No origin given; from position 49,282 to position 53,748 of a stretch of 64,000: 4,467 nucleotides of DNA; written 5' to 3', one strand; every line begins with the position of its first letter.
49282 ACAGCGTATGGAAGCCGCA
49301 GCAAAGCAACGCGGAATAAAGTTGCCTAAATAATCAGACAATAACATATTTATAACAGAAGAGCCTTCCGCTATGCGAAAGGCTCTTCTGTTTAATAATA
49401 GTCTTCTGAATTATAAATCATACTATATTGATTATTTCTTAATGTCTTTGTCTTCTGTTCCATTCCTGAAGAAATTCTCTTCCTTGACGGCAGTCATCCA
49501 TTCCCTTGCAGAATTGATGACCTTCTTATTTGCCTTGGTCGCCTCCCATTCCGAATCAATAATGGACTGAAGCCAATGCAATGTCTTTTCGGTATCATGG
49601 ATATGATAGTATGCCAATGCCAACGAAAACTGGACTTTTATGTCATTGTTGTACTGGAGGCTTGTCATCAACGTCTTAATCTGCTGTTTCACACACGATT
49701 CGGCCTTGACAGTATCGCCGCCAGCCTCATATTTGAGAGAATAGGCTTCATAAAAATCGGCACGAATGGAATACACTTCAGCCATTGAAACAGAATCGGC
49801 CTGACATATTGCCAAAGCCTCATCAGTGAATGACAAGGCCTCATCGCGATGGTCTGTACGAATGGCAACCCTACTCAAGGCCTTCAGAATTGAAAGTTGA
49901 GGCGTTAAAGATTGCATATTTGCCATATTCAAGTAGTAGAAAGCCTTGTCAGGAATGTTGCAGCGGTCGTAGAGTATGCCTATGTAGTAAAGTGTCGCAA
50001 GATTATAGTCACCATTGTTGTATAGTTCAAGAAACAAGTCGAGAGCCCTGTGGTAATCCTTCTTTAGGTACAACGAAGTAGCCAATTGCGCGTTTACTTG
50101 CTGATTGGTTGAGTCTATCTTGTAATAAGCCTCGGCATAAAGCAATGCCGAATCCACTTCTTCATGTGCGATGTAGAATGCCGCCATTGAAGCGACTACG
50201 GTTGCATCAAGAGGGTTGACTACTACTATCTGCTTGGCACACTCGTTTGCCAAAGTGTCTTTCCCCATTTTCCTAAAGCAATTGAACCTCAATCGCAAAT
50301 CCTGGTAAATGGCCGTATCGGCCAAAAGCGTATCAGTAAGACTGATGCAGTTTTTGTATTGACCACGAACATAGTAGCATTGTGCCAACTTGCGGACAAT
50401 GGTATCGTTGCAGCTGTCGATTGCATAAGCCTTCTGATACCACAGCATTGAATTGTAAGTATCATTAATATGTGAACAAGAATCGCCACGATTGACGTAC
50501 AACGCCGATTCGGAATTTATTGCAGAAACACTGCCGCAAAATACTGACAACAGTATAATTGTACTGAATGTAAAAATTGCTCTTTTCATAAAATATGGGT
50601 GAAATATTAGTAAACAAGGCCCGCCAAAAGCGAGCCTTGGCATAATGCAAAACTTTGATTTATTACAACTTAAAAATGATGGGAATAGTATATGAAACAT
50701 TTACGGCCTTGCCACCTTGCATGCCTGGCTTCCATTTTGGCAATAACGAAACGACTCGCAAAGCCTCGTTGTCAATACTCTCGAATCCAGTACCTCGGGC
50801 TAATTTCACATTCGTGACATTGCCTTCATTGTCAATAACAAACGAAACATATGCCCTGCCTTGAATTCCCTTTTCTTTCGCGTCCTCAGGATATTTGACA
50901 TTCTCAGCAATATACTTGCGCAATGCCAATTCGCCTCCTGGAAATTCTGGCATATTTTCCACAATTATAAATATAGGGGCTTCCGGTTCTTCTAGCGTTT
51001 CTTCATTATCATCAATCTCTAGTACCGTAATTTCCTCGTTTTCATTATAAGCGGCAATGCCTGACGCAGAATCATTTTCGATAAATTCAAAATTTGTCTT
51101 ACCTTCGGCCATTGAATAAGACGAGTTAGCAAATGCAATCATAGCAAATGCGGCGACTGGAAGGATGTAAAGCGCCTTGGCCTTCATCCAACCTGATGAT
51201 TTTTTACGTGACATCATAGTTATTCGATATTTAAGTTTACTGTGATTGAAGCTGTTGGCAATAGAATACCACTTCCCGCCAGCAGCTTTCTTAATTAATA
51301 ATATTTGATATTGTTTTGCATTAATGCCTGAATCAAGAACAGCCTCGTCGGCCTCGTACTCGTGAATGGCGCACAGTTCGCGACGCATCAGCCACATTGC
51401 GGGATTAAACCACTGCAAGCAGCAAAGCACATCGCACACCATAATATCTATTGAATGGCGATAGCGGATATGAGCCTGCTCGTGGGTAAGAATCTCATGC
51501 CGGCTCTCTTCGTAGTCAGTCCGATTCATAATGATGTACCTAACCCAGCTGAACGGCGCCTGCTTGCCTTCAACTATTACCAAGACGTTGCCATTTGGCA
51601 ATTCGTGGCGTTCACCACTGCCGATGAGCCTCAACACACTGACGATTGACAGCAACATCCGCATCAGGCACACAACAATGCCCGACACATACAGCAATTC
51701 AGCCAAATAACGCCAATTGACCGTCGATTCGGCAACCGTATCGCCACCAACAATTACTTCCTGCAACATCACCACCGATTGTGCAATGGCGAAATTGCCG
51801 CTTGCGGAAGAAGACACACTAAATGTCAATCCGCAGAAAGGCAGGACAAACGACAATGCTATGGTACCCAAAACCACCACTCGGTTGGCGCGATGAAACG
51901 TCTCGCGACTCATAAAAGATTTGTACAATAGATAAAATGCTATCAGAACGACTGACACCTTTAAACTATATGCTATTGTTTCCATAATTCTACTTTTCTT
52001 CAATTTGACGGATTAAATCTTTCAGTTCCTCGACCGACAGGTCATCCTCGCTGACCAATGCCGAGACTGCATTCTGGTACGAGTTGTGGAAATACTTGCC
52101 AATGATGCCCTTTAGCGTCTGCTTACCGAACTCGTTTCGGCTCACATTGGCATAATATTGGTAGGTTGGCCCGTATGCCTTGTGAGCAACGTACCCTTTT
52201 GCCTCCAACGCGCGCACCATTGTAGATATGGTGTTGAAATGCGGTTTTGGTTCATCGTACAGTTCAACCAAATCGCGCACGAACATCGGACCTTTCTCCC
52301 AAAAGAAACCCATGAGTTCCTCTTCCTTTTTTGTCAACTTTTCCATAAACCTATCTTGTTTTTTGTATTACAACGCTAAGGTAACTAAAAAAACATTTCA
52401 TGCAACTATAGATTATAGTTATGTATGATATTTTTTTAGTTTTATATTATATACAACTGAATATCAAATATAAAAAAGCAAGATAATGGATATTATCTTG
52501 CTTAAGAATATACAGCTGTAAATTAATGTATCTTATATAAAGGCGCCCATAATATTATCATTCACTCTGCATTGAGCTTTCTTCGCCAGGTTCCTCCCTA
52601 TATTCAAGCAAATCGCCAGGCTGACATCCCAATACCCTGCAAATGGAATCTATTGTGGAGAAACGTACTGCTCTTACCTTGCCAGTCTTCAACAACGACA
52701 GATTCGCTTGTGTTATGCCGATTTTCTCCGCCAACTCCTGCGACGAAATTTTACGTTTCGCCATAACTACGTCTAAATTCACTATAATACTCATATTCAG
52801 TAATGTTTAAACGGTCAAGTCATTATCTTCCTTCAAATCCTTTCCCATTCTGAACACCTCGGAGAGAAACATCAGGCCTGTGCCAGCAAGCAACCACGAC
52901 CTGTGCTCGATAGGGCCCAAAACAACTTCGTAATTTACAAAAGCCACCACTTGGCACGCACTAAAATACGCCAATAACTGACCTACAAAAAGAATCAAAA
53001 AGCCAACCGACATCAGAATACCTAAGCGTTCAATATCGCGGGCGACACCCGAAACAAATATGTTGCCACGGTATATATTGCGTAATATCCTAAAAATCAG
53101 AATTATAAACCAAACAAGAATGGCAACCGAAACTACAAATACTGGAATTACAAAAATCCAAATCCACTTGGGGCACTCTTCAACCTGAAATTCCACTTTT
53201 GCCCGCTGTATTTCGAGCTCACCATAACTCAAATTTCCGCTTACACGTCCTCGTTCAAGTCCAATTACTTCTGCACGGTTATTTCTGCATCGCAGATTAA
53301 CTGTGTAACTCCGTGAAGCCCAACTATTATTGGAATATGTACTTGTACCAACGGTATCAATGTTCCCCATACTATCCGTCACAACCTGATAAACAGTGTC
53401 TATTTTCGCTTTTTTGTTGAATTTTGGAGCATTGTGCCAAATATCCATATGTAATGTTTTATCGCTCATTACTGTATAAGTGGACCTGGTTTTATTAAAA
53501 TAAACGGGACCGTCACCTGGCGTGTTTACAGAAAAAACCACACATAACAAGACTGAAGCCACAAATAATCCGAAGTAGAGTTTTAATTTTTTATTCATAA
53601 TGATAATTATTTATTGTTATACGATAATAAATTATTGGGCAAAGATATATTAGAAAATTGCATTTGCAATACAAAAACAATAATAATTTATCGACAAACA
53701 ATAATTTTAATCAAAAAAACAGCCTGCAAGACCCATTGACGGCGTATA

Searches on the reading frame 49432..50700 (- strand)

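Call 9: search_protein_families(library=pfam, proteins=[window:49432-50700:-], max_evalue=0.001)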
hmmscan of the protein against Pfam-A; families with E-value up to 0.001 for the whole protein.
window:49432-50700:- (422 aa): 4 families
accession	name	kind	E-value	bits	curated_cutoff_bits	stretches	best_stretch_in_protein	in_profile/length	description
PF12895.13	ANAPC3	-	1.7e-07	31.9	27.2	0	83-124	7-48/82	Anaphase-promoting complex, cyclosome, subunit 3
PF07719.23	TPR_2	-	6e-06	26.4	27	0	272-299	4-31/34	Tetratricopeptide repeat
PF14559.12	TPR_19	-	0.00065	20.4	25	0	88-129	14-55/68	Tetratricopeptide repeat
PF14561.12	TPR_20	-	0.00097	19.9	25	0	190-226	12-48/90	Tetratricopeptide repeat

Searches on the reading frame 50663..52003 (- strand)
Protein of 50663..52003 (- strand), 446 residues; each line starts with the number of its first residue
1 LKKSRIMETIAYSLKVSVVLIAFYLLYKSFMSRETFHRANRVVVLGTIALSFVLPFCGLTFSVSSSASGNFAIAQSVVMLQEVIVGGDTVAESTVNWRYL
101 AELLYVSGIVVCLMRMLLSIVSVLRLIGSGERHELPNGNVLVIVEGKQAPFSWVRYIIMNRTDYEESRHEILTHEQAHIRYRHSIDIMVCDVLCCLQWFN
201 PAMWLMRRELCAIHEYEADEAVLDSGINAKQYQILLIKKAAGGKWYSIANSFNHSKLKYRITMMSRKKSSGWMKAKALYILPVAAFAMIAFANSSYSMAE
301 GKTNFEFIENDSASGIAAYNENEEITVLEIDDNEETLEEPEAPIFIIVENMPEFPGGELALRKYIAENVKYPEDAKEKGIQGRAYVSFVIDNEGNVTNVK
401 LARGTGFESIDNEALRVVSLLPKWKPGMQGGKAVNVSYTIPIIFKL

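Call 9: search_protein_families(library=pfam, proteins=[window:50663-52003:-], max_evalue=0.001)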
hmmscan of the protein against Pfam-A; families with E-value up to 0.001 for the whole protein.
window:50663-52003:- (446 aa): 2 families
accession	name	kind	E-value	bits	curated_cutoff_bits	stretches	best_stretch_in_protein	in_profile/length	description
PF03544.19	TonB_C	-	9.4e-23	80.9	24.6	1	368-446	2-79/79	Gram-negative bacterial TonB protein C-terminal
PF05569.17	Peptidase_M56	-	9e-13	48.5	31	1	165-264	190-296/296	BlaR1 peptidase M56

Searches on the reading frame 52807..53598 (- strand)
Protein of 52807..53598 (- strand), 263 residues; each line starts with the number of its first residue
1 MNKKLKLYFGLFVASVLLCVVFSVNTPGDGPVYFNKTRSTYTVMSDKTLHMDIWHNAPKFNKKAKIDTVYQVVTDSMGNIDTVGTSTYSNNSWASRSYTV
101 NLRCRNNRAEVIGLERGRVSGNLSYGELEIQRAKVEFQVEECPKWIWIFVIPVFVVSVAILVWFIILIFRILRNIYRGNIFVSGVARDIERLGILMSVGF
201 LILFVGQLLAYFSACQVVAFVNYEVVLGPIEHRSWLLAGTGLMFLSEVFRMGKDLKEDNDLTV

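Call 9: search_protein_families(library=pfam, proteins=[window:52807-53598:-], max_evalue=0.001)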
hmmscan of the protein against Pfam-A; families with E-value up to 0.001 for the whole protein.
window:52807-53598:- (263 aa): 1 family
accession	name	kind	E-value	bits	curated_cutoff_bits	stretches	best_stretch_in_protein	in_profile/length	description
PF11188.13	DUF2975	-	2e-11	44.4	27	1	150-263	20-130/130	Protein of unknown function (DUF2975)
